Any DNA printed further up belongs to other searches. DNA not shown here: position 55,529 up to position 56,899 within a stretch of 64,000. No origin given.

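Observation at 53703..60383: Minus-strand amino-acid/peptide processing module: methyltransferase, M20, enolase-superfamily epimerase, threonine-synthase-like PLP enzyme, a second M20 and SpeH-type decarboxylase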

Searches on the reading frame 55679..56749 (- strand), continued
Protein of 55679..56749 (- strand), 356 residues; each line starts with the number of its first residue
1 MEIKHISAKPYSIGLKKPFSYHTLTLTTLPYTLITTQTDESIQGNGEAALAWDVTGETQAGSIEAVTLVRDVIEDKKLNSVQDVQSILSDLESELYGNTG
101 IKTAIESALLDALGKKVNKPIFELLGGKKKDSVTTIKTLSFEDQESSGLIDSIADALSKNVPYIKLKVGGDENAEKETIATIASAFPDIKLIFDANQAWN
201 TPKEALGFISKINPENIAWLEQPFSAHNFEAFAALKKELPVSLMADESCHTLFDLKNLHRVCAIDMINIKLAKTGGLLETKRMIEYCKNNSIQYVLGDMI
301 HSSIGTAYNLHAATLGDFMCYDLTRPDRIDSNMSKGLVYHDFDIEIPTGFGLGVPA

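Call 68: search_solved_structures(query=A5, max_evalue=1e-20, show_alignments=5)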
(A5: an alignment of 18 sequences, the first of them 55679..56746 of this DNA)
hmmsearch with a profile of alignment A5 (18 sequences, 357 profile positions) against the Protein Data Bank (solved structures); distinct sequences matched with E-value up to 1e-20: 64 (the best 60 are shown).
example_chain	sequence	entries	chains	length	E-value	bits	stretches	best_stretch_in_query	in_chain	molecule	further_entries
2p88_A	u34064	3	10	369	7.3e-71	242.4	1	1-356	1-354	Mandelate racemase/muconate lactonizing enzyme family protein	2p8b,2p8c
3jva_A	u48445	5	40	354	1.3e-65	225.2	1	1-334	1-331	Dipeptide Epimerase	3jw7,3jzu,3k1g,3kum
3q45_A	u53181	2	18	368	1.9e-62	214.7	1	1-354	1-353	Mandelate racemase/muconate lactonizing enzyme family; possible chloromuconate cycloisomer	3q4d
1jpm_A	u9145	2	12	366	1.5e-59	205.2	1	1-353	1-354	L-Ala-D/L-Glu Epimerase | similar to chloromuconate cycloisomerase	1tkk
3r0k_A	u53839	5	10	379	1.8e-50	175.3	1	2-344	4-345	Enzyme of enolase superfamily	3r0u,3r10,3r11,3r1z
2zad_A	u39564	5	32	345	5.7e-48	167.1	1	11-338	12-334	Muconate cycloisomerase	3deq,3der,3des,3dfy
3my9_A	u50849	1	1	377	2.1e-46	161.9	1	30-355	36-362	Muconate cycloisomerase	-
1wuf_A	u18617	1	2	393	9e-46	159.8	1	5-355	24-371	hypothetical protein lin2664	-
1nu5_A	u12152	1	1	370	2.7e-45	158.2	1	1-355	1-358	Chloromuconate cycloisomerase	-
3ik4_A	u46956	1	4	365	6.2e-45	157.1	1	2-355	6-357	Mandelate racemase/muconate lactonizing protein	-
3i4k_A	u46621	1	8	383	3.9e-43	151.2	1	2-355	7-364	Muconate lactonizing enzyme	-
2qde_A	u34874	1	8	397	3.6e-42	148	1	2-306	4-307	Mandelate racemase/muconate lactonizing enzyme family protein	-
3iji_A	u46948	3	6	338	4.7e-42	147.6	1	6-354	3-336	Muconate cycloisomerase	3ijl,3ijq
3ct2_A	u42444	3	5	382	1.9e-41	145.6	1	3-355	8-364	Muconate cycloisomerase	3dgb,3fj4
3s5s_A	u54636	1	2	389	3e-41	144.9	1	3-335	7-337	Mandelate racemase/muconate lactonizing enzyme family protein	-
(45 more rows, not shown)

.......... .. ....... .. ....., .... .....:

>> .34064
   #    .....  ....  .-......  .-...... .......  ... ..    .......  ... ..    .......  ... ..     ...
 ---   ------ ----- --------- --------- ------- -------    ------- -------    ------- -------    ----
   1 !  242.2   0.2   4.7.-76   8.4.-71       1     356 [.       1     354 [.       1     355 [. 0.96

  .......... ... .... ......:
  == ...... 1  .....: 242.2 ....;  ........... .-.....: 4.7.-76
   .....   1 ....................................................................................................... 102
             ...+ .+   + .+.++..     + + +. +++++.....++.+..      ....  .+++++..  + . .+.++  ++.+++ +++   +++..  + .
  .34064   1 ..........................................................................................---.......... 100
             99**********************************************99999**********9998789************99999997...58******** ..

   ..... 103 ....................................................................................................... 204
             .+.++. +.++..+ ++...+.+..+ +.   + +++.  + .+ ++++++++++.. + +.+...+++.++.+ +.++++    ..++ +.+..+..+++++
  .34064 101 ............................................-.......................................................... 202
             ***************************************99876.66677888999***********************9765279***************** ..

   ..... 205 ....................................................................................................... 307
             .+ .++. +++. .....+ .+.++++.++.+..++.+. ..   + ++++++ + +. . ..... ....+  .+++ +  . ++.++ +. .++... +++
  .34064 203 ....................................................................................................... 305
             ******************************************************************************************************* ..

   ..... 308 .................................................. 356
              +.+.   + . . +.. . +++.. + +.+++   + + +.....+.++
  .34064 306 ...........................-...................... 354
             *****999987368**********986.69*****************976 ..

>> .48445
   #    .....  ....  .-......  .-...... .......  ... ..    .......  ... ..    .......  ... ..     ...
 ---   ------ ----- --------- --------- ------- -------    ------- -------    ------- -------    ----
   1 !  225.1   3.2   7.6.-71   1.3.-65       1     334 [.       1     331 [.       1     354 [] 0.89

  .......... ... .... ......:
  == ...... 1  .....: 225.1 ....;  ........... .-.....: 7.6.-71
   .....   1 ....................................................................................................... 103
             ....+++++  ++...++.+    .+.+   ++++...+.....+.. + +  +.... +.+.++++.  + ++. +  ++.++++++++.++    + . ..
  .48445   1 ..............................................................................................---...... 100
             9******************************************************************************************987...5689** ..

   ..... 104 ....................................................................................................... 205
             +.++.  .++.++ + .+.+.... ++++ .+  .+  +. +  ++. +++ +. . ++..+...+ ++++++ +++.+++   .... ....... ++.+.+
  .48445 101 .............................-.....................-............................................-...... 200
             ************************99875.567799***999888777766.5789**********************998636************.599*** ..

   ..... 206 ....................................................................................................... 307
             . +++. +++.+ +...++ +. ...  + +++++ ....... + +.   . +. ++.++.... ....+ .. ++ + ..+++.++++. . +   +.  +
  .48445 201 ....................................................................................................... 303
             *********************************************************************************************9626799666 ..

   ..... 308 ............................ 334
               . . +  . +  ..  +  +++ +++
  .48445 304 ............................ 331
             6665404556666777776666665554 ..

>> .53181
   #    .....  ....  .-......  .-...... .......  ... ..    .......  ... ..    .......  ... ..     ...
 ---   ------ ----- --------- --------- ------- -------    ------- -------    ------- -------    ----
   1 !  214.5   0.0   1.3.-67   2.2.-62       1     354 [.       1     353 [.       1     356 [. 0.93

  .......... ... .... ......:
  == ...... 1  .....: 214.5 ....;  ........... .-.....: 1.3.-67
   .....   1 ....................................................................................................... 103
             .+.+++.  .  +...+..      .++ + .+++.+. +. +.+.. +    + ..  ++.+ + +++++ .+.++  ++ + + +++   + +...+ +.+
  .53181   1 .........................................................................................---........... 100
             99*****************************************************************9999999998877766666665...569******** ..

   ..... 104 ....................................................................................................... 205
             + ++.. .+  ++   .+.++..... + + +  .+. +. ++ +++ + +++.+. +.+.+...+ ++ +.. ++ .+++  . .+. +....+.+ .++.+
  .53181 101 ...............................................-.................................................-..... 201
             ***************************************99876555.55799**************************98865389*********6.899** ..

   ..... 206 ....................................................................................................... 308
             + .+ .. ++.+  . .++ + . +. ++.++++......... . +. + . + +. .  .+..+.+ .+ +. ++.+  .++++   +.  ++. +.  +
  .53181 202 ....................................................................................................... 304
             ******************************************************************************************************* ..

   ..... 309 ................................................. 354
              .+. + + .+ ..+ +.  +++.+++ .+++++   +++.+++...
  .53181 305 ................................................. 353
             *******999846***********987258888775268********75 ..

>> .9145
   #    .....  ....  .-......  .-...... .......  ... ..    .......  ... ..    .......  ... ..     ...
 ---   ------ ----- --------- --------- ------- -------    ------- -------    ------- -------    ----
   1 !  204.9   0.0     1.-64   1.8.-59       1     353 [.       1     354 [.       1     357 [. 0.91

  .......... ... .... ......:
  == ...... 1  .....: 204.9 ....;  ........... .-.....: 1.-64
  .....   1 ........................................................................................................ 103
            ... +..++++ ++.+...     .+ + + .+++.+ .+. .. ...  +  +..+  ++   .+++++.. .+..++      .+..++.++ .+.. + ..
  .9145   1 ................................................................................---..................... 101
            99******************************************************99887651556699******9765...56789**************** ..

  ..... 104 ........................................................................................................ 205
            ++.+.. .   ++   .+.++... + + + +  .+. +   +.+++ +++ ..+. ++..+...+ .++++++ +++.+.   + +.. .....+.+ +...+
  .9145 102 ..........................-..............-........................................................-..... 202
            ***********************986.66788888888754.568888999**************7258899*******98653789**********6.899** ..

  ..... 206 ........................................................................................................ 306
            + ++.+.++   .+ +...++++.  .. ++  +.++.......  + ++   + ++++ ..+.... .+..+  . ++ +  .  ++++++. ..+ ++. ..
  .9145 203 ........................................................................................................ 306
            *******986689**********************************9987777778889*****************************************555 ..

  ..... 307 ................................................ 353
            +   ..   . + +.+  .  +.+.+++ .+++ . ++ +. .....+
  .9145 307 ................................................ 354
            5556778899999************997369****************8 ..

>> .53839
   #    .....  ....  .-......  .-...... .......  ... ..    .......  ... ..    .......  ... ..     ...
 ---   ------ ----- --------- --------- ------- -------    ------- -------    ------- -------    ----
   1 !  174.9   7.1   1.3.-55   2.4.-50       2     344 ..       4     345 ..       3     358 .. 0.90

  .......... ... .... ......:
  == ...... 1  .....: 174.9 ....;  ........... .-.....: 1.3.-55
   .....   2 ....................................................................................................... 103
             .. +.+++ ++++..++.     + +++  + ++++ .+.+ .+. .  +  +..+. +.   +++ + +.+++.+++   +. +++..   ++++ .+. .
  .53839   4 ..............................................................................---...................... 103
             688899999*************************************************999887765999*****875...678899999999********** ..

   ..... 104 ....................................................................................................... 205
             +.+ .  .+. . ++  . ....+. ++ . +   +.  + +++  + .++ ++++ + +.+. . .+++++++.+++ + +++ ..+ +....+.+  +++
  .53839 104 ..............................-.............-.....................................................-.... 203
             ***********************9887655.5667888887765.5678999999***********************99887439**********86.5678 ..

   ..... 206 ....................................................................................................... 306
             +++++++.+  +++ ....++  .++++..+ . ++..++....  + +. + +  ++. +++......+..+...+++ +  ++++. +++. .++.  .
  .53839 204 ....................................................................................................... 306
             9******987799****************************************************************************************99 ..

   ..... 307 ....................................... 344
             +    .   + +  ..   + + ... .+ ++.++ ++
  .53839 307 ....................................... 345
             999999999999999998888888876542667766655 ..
